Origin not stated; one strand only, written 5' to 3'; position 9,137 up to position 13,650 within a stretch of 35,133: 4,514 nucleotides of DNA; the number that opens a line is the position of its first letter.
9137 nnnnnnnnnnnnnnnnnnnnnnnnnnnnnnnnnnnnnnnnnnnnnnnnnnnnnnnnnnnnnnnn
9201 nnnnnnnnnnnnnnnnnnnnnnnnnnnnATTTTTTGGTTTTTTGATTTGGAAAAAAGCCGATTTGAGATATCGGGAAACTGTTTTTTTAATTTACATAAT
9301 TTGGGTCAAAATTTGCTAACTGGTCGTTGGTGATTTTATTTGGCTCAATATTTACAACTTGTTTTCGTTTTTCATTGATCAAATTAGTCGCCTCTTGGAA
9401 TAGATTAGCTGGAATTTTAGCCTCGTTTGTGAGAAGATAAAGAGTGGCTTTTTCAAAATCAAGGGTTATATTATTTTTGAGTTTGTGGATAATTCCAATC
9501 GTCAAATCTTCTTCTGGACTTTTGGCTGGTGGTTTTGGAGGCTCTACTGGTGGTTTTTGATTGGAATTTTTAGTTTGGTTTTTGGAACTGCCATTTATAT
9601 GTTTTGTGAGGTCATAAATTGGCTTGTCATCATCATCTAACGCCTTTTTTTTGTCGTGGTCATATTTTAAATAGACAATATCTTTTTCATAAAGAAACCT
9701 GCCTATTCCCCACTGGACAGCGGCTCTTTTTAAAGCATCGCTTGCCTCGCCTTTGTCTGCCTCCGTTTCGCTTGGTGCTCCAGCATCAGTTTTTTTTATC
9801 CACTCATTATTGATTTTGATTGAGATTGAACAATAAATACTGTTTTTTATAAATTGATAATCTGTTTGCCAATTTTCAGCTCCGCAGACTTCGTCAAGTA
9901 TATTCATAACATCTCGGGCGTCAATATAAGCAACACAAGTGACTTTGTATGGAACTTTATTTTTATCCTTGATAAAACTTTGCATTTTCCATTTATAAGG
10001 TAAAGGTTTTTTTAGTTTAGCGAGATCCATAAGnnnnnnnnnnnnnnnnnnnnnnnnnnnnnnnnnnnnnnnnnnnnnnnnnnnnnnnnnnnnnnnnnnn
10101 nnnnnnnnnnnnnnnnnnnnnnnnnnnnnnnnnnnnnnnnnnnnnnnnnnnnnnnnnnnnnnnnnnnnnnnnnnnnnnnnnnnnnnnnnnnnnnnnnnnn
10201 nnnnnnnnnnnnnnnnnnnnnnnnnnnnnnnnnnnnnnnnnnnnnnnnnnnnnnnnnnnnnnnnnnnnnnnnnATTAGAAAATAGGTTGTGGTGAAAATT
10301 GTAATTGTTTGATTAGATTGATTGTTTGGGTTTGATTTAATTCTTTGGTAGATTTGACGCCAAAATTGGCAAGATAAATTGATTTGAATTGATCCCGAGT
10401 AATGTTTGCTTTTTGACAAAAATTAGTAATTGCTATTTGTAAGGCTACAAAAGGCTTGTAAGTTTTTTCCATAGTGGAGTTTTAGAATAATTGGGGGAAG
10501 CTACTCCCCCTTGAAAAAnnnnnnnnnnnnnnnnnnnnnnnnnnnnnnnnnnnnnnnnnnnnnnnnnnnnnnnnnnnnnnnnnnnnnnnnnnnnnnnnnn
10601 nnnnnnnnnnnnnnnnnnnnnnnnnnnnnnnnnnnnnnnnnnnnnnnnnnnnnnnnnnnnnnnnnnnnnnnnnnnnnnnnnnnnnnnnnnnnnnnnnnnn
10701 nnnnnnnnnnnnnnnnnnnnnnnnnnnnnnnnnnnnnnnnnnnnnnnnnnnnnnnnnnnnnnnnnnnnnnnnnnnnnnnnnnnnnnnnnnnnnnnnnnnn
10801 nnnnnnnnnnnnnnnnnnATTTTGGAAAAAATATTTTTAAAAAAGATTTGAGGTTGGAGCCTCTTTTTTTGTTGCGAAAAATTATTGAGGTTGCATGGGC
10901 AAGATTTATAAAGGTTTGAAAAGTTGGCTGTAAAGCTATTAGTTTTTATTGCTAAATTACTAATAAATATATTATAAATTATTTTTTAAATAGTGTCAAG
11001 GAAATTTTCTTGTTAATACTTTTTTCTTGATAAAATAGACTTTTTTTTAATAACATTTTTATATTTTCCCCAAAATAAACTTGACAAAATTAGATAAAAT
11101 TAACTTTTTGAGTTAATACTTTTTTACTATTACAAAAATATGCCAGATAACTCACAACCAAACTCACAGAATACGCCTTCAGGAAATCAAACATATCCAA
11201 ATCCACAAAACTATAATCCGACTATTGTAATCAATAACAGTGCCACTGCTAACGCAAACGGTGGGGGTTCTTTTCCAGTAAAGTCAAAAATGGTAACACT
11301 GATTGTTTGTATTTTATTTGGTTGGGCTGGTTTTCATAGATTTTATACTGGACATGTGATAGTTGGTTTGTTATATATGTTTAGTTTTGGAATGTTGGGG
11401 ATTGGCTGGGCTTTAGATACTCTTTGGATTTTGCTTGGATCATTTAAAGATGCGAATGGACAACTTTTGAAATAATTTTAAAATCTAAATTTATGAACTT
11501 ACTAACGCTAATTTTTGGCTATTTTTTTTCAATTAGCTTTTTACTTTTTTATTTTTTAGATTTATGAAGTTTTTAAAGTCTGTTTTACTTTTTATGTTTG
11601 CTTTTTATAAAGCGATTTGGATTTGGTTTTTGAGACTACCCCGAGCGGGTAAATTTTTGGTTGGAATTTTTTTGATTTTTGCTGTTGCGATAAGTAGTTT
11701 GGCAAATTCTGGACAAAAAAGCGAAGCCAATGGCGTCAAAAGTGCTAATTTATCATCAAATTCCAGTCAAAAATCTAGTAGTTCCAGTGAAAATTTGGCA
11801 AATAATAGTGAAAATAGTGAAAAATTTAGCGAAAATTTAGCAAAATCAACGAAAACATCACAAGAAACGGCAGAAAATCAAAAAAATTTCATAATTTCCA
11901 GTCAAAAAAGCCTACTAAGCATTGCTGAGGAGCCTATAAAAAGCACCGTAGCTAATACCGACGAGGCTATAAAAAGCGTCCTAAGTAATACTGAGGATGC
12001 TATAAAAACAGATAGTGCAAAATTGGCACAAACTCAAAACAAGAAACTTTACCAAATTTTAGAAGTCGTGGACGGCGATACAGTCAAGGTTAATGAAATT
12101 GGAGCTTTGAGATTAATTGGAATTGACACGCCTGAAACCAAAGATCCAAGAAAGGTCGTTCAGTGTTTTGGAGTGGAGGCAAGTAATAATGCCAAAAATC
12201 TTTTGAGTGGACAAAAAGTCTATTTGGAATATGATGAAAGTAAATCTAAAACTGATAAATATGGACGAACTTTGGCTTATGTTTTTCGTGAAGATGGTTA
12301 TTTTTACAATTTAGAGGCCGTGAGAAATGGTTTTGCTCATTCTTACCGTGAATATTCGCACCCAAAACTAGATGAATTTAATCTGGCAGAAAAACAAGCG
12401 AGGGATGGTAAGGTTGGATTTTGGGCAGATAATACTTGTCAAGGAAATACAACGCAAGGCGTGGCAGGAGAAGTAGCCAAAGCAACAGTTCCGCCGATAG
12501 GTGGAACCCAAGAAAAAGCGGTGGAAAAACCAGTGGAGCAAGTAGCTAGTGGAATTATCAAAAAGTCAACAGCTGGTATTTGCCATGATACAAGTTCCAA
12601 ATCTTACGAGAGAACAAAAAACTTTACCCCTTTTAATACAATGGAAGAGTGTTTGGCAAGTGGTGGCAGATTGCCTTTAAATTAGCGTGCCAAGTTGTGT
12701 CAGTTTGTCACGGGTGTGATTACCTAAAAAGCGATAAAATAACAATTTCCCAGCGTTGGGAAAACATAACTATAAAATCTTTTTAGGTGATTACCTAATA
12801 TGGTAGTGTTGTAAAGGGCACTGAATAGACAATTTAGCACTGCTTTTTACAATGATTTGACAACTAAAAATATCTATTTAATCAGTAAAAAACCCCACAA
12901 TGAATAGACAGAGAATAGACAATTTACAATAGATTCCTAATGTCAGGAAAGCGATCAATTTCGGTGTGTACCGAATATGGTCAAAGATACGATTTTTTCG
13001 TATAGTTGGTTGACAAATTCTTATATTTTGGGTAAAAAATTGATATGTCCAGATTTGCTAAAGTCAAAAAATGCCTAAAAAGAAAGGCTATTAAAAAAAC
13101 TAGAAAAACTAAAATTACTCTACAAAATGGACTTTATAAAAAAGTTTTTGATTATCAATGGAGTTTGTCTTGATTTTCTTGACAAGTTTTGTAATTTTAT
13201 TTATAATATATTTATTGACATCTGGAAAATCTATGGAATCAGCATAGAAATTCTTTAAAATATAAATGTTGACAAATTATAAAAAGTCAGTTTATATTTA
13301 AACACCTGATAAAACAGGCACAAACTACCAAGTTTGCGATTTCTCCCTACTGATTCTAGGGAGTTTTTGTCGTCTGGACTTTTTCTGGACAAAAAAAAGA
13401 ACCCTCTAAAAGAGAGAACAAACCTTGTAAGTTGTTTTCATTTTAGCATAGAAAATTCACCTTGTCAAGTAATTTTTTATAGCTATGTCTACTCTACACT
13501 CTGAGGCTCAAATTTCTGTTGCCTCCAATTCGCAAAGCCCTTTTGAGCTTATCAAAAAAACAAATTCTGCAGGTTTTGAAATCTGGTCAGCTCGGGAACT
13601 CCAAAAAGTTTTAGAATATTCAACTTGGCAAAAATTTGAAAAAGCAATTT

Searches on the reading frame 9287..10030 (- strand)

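Call 52: search_protein_families(library=phrogs, proteins=[window:9287-10030:-], max_evalue=0.001)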
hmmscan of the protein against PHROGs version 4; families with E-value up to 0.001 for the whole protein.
window:9287-10030:- (247 aa): 3 families
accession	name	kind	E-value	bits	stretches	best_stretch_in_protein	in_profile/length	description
phrog_1097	-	DNA, RNA and nucleotide metabolism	1.6e-39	137.3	1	1-147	2-157/251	Erf-like ssDNA annealing protein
phrog_14970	-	unknown function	2.1e-28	101.1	1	31-128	27-126/230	-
phrog_20575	-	unknown function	4.6e-12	46.7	1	1-84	1-88/91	-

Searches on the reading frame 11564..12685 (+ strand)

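Call 14: search_protein_families(library=phrogs, proteins=[window:11564-12685:+], max_evalue=0.01)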
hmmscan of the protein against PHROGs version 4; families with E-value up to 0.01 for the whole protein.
window:11564-12685:+ (373 aa): 5 families
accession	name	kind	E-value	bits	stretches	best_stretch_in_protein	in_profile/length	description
phrog_8809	-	unknown function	2.2e-24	85.6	1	67-297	1016-1240/2317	-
phrog_20876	-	DNA, RNA and nucleotide metabolism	1.1e-23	84.8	1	132-355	133-363/395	nuclease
phrog_37565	-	unknown function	6.6e-16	59.5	1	315-371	236-289/291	-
phrog_452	-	DNA, RNA and nucleotide metabolism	4e-14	53.9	1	133-268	42-184/201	endonuclease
phrog_18798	-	unknown function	2.3e-06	28.9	1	165-264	9-107/124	-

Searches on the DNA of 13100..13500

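Call 72: search_rna_families(source=window, start=13100, end=13500, threshold=evalue, max_evalue=10)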
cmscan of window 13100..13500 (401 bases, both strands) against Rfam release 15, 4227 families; matches with E-value up to 10: 6.
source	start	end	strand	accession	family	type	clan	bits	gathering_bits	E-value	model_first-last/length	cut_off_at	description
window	13411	13496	+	RF00238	ctRNA_pND324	Gene; antisense;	-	20.5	45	1.5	1-86/86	no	ctRNA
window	13388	13466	+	RF01651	ceN69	Gene; snRNA; snoRNA; CD-box;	-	18.4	45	0.54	1-107/107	no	Caenorhabditis snoRNA ceN69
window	13264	13355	+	RF02282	TtnuCD5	Gene; snRNA; snoRNA; CD-box;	-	18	70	5.9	1-77/77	no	Tetrahymena snoRNA TtnuCD5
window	13474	13488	-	RF01335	CRISPR-DR22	Gene; CRISPR;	-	13.6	50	3.9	1-36/36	no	CRISPR RNA direct repeat element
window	13341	13423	+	RF00443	SNORA27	Gene; snRNA; snoRNA; HACA-box;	CL00032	13.4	64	8.8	1-127/127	no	Small nucleolar RNA SNORA27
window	13243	13405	+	RF02546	LSU_trypano_mito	Gene; rRNA;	CL00112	9.9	60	10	158-561/561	no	Trypanosomatid mitochondrial large subunit ribosomal RNA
